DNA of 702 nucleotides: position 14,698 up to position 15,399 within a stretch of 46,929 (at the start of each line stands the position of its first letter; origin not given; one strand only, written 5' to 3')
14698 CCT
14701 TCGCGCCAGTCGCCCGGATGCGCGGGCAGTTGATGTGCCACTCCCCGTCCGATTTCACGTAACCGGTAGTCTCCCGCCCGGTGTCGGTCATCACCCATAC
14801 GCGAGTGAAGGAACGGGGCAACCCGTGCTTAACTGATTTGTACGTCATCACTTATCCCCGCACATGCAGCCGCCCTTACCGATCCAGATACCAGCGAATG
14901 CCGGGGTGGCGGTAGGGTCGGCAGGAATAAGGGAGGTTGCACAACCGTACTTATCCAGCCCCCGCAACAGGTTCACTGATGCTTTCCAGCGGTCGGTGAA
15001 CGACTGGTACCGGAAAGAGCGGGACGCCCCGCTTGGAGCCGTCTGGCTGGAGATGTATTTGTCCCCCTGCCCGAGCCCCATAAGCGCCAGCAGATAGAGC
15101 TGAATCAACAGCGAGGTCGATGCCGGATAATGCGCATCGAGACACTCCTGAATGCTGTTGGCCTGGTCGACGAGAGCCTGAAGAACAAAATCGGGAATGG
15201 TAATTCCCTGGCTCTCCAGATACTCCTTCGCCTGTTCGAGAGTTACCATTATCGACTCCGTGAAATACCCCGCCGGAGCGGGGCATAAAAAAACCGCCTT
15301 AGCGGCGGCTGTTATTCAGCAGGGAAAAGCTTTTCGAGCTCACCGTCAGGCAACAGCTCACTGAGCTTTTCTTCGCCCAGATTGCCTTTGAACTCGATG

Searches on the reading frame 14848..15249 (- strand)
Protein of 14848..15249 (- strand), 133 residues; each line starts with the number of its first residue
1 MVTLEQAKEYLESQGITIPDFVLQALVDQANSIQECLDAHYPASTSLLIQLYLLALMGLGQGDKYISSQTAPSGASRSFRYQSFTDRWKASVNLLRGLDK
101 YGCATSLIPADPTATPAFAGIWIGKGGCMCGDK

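Call 45: search_protein_families(library=pfam, proteins=[window:14848-15249:-], max_evalue=0.001)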
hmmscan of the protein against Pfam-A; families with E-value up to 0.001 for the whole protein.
window:14848-15249:- (133 aa): 1 family
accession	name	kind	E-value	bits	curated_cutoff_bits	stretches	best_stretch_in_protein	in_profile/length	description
PF24085.1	DUF7370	-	6.3e-53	178.8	27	1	1-127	1-124/124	Family of unknown function (DUF7370)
